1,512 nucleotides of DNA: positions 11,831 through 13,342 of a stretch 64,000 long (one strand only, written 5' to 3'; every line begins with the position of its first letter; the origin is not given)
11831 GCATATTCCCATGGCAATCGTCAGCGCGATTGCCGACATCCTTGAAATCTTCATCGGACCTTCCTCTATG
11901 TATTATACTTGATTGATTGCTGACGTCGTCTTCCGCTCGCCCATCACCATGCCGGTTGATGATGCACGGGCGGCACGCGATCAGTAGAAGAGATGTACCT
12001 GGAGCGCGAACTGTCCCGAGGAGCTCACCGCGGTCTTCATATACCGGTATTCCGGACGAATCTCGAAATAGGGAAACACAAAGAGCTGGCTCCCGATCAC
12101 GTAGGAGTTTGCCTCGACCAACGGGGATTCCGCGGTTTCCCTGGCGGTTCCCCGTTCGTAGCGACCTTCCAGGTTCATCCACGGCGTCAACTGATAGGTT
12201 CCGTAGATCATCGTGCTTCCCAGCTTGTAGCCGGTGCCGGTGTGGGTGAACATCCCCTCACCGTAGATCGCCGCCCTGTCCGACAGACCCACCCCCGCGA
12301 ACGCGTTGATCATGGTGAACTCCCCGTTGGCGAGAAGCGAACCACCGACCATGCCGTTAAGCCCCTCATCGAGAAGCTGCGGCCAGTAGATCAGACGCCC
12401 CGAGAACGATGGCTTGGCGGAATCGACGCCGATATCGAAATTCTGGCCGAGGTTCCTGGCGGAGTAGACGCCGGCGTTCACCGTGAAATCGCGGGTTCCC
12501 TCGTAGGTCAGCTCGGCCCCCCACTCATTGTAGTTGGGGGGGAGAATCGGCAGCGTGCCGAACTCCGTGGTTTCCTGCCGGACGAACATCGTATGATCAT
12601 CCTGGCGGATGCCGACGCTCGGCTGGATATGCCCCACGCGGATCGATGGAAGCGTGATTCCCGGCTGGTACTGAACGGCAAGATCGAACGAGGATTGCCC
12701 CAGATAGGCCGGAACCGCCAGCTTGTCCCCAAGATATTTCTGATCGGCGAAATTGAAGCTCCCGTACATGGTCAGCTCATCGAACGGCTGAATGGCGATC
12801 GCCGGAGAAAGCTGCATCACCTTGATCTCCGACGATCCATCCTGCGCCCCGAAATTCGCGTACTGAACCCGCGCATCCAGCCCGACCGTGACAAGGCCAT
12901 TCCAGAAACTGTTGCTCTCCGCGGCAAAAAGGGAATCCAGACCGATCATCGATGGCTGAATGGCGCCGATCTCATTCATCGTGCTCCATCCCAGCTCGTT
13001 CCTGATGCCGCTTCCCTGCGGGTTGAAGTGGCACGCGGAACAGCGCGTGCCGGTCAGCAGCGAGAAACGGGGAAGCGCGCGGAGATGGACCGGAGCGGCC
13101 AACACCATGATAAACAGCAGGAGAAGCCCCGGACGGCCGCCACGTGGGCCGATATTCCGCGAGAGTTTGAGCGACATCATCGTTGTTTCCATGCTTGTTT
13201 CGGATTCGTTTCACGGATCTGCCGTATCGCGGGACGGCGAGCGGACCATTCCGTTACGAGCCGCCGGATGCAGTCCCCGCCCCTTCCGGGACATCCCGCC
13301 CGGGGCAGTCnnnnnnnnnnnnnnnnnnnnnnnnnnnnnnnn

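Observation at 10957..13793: Operon of a TAT-exported Rieske lipoprotein plus an outer-membrane beta-barrel with an N-terminal CXXCH haem motif (Cyc2-like fused cytochrome-porin), YceI and a small membrane protein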

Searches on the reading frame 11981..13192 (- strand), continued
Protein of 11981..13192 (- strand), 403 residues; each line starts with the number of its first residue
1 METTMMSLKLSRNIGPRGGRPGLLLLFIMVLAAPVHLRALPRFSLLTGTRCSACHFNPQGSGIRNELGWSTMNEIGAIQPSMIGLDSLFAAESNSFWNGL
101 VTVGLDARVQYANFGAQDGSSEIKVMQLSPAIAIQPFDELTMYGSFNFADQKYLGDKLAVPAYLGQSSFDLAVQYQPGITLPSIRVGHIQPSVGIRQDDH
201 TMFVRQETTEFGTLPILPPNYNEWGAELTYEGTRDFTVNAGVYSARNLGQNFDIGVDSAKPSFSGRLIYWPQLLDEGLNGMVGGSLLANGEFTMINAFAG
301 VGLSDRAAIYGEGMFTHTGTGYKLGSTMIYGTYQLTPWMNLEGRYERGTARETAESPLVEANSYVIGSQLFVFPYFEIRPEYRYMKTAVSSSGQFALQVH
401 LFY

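Call 67: find_homologous_proteins(query=A3, max_evalue=0.001)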
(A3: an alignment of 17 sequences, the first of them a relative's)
Query A3 (17 sequences) (412 aa, profile of the alignment): 311 proteins with E <= 0.001 among 8000 candidates; the best 120 are listed.
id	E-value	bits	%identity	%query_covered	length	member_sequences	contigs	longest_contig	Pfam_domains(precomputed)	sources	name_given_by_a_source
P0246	1.6e-139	483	37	95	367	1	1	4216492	-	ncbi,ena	-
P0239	5.5e-139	482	38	100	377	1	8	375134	-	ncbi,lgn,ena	-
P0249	1.2e-131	457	100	100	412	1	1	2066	-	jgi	jgi:hypothetical protein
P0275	1.1e-130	454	41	99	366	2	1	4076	-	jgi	jgi:hypothetical protein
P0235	3.8e-130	452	43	100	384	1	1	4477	-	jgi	jgi:hypothetical protein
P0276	9.2e-130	451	38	98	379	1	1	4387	-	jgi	jgi:hypothetical protein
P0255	4.8e-129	449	41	99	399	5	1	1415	-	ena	-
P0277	9.0e-129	448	40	98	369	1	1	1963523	-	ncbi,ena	-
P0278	1.1e-128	448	38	98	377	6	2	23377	-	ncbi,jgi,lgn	-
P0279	1.6e-128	447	37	100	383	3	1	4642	-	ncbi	-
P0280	1.7e-128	447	39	98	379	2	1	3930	-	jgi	jgi:hypothetical protein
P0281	1.8e-128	447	41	100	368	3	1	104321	-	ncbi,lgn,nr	ncbi:MAG: hypothetical protein Q8N03_01090 [Ignavibacteria bacterium]|nr:hypothetical protein [Ignav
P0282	3.1e-128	446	39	95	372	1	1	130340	-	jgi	jgi:hypothetical protein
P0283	3.3e-128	446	40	100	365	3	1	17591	-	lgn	-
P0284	5.5e-128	445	39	97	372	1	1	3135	-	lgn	-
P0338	3.2e-124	433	39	98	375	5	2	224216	-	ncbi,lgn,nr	ncbi:MAG: hypothetical protein K9I71_04285 [Ignavibacteriales bacterium]|nr:hypothetical protein [Ig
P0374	1.8e-122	427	38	97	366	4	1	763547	-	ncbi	ncbi:hypothetical protein ACSSV9_01565 [Melioribacter sp. OK-6-Me]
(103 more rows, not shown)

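Call 68: find_encoding_contigs(protein=P0374, flank=8000, max_places=2)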
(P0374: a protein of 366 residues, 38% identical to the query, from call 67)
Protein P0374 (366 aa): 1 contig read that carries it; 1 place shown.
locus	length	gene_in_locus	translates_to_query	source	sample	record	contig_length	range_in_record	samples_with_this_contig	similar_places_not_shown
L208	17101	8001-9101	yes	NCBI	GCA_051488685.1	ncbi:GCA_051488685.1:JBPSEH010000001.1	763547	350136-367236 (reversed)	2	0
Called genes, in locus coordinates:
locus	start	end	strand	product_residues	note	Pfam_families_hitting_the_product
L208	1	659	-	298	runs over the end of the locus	PF07920:DUF1684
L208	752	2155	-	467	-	PF28494:GlyRS_ins_1 (faint), PF00587:tRNA-synt_2b, PF03129:HGTP_anticodon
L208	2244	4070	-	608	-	PF07715:Plug, PF00593:TonB_dep_Rec_b-barrel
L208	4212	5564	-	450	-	PF02163:Peptidase_M50, PF00595:PDZ (weak), PF13180:PDZ_2, PF17820:PDZ_6 (weak), PF13180:PDZ_2, PF17820:PDZ_6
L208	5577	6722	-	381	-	PF02670:DXP_reductoisom, PF08436:DXP_redisom_C, PF13288:DXPR_C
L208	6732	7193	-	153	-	PF05425:CopD (weak)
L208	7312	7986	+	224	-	PF24784:Temptin_C, PF18962:Por_Secre_tail (weak), PF13860:FlgD_ig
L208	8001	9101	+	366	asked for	-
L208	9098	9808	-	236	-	PF21842:DUF6901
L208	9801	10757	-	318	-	PF00478:IMPDH, PF03060:NMO, PF01070:FMN_dh (weak), PF05690:ThiG (weak)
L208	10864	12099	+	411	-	PF04389:Peptidase_M28, PF18962:Por_Secre_tail (weak)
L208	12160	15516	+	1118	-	PF00989:PAS, PF13188:PAS_8, PF13426:PAS_9, PF00989:PAS, PF13426:PAS_9, PF00989:PAS, PF13188:PAS_8, PF13426:PAS_9, +6 more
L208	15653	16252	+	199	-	-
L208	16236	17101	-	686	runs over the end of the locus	PF02922:CBM_48, PF00128:Alpha-amylase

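Call 69: find_encoding_contigs(protein=P0246, flank=8000, max_places=2)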
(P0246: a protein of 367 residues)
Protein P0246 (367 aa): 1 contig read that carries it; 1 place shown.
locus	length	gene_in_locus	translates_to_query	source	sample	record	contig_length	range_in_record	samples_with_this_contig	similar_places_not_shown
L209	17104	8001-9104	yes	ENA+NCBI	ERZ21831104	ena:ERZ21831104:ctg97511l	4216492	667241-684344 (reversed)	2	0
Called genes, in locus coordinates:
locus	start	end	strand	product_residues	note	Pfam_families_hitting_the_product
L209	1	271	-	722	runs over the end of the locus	PF01642:MM_CoA_mutase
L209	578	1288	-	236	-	-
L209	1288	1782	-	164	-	-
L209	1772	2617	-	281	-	PF00142:Fer4_NifH (weak), PF01656:CbiA, PF09140:MipZ (faint), PF10609:ParA (faint), PF13614:AAA_31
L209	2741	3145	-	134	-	PF13443:HTH_26 (weak)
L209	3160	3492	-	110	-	PF09907:HigB_toxin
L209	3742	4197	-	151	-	PF06445:GyrI-like, PF14526:Cass2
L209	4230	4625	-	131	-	PF00903:Glyoxalase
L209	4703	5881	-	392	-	PF00144:Beta-lactamase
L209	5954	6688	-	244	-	PF14219:DUF4328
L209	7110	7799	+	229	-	PF24784:Temptin_C, PF13860:FlgD_ig, PF18962:Por_Secre_tail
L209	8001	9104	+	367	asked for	-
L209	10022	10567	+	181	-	-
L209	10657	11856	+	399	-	PF03051:Peptidase_C1_2 (weak), PF00112:Peptidase_C1 (faint)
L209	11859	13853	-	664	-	PF00989:PAS, PF13426:PAS_9, PF13426:PAS_9, PF08447:PAS_3, PF00989:PAS, PF08448:PAS_4, PF00512:HisKA, PF02518:HATPase_c, +7 more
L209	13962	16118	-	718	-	PF02743:dCache_1, PF22309:HK-GC-Chemotax_sensor, PF08447:PAS_3, PF00512:HisKA, PF02518:HATPase_c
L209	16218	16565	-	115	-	-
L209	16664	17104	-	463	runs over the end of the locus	PF13524:Glyco_trans_1_2 (weak), PF26337:Gtf3_C (weak)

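Call 70: search_protein_families(library=pfam, proteins=[L208:7312-7986:+, L209:7110-7799:+, L208:6732-7193:-, L004:7477-7902:+, L003:9745-10170:+], max_evalue=0.01)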
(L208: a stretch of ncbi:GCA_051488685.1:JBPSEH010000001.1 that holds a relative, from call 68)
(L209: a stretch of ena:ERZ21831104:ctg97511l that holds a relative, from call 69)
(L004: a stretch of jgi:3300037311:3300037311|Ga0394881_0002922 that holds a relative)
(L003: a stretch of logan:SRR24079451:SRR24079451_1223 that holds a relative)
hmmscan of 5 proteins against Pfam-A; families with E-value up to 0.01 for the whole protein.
L208:7312-7986:+ (224 aa): 5 families
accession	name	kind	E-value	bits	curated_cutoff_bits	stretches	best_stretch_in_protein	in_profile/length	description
PF24784.1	Temptin_C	-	4.6e-15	56.3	27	1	28-115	9-97/98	Temptin C-terminal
PF13860.13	FlgD_ig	-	5.5e-13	49.1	27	1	158-211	22-75/79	FlgD Ig-like domain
PF18962.6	Por_Secre_tail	-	5.5e-06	27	27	1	141-220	2-73/75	Secretion system C-terminal sorting domain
PF13585.12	CHU_C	-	0.00015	22.2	27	1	149-211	14-72/86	CHU_C Type IX secretion signal domain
PF18884.5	TSP3_bac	-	0.0012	19.1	25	1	79-92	1-14/22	Bacterial TSP3 repeat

L209:7110-7799:+ (229 aa): 5 families
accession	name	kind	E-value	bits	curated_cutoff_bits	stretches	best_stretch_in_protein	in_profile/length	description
PF24784.1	Temptin_C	-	2.1e-14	54.2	27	1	28-119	8-97/98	Temptin C-terminal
PF13860.13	FlgD_ig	-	1.1e-10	41.7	27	1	153-216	9-75/79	FlgD Ig-like domain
PF18962.6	Por_Secre_tail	-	9.7e-08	32.6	27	1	146-225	2-73/75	Secretion system C-terminal sorting domain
PF13585.12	CHU_C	-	3e-05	24.5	27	1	154-221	18-78/86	CHU_C Type IX secretion signal domain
PF18884.5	TSP3_bac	-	0.00025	21.2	25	1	83-96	1-14/22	Bacterial TSP3 repeat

L208:6732-7193:- (153 aa): 2 families
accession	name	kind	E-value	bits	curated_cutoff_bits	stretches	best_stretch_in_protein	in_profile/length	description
PF05425.18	CopD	-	4.2e-06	27.5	32.1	1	51-141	9-100/105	Copper resistance protein D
PF03653.18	UPF0093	-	0.00041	21.1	34.2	1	2-149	3-144/146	Uncharacterised protein family (UPF0093)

L004:7477-7902:+ (141 aa): 1 family
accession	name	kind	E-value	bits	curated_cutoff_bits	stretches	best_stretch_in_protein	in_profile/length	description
PF14376.11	Haem_bd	-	0.00018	21.9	27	0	49-83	15-50/133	Haem-binding domain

L003:9745-10170:+ (141 aa): 0 families

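Call 75: find_encoding_contigs(protein=P0338, flank=5000, max_places=2)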
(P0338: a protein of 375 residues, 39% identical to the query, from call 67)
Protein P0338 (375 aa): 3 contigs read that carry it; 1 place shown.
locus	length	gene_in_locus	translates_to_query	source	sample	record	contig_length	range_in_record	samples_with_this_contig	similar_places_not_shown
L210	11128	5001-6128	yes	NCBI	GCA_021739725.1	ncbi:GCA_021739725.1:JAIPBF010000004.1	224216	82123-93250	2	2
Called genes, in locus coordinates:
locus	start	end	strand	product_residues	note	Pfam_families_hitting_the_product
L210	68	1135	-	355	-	-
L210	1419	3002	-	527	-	PF14134:DUF4301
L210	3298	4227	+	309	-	PF24784:Temptin_C, PF18962:Por_Secre_tail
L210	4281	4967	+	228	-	PF24784:Temptin_C, PF18962:Por_Secre_tail, PF13860:FlgD_ig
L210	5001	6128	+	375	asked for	-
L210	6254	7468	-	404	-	PF03602:Cons_hypoth95 (weak), PF18096:Thump_like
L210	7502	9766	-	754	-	PF01546:Peptidase_M20 (weak), PF04389:Peptidase_M28, PF20773:InhA-like_MAM, PF18962:Por_Secre_tail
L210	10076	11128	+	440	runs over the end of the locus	PF04389:Peptidase_M28, PF01546:Peptidase_M20 (weak), PF18962:Por_Secre_tail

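Call 76: find_encoding_contigs(protein=P0239, flank=5000, max_places=2)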
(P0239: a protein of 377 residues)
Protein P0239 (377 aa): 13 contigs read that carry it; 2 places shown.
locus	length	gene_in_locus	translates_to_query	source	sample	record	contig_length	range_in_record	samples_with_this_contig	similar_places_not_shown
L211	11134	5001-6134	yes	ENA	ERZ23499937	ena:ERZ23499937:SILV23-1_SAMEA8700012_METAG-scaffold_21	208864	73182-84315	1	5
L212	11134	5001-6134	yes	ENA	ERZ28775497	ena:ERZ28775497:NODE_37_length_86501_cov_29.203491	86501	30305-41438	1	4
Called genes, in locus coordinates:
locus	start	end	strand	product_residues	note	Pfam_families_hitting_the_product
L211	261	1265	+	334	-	PF08240:ADH_N, PF01262:AlaDh_PNT_C, PF02826:2-Hacid_dh_C (weak), PF00107:ADH_zinc_N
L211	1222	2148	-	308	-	PF09924:LPG_synthase_C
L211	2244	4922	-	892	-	PF13088:BNR_2 (faint), PF15902:Sortilin-Vps10 (weak), PF18962:Por_Secre_tail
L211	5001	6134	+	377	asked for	-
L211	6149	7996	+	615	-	PF09976:TPR_21 (faint), PF12895:ANAPC3 (faint), PF14559:TPR_19 (faint), PF17874:TPR_MalT (faint), PF23914:TPR_CcmH_CycH (faint), PF25058:ARM_TT21 (faint), PF00515:TPR_1 (faint), PF07719:TPR_2 (faint), +8 more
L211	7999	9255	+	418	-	PF06689:zf-C4_ClpX, PF05496:RuvB_N (faint), PF00004:AAA, PF07724:AAA_2, PF07728:AAA_5 (weak), PF13401:AAA_22 (faint), PF10431:ClpB_D2-small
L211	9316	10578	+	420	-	-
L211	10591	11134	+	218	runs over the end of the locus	PF01557:FAA_hydrolase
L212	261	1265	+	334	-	PF08240:ADH_N, PF01262:AlaDh_PNT_C, PF02826:2-Hacid_dh_C (weak), PF00107:ADH_zinc_N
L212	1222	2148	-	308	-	PF09924:LPG_synthase_C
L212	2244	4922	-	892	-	PF13088:BNR_2 (faint), PF15902:Sortilin-Vps10 (weak), PF18962:Por_Secre_tail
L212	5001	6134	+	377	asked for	-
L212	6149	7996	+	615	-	PF09976:TPR_21 (faint), PF12895:ANAPC3 (faint), PF14559:TPR_19 (faint), PF17874:TPR_MalT (faint), PF23914:TPR_CcmH_CycH (faint), PF25058:ARM_TT21 (faint), PF00515:TPR_1 (faint), PF07719:TPR_2 (faint), +8 more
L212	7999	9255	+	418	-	PF06689:zf-C4_ClpX, PF05496:RuvB_N (faint), PF00004:AAA, PF07724:AAA_2, PF07728:AAA_5 (weak), PF13401:AAA_22 (faint), PF10431:ClpB_D2-small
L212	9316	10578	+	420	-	-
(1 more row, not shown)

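Call 81: find_encoding_contigs(protein=P0099, flank=3000, max_places=2)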
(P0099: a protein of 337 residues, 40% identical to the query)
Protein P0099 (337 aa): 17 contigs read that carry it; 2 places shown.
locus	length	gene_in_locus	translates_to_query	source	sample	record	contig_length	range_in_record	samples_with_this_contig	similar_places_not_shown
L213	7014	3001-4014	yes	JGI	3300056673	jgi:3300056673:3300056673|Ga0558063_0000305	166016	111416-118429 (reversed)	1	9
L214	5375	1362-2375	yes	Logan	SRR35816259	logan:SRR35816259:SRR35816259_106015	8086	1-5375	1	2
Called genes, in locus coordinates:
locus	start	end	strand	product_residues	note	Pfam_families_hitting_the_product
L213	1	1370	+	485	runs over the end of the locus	PF01370:Epimerase, PF05368:NmrA (weak), PF13460:NAD_binding_10, PF11066:DUF2867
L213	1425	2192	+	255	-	PF02900:LigB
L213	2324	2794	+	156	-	PF00355:Rieske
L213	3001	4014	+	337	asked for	-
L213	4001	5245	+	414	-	PF07635:PSCyt1 (faint), PF13442:Cytochrome_CBB3 (faint)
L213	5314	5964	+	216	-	PF04264:YceI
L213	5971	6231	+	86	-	-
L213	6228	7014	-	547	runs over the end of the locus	PF05960:DUF885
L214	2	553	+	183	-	?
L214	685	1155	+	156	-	PF00355:Rieske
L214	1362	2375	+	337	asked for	-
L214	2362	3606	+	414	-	PF07635:PSCyt1 (faint), PF13442:Cytochrome_CBB3 (faint)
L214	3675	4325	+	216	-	PF04264:YceI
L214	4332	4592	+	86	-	-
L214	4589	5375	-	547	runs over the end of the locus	PF05960:DUF885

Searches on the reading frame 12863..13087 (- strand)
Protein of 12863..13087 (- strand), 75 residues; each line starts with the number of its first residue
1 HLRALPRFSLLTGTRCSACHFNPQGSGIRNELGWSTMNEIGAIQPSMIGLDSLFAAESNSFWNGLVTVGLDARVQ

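Call 74: search_protein_families(library=pfam, proteins=[window:12863-13087:-], max_evalue=10)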
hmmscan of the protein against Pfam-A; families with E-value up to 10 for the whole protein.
seq(75 aa): 0 families
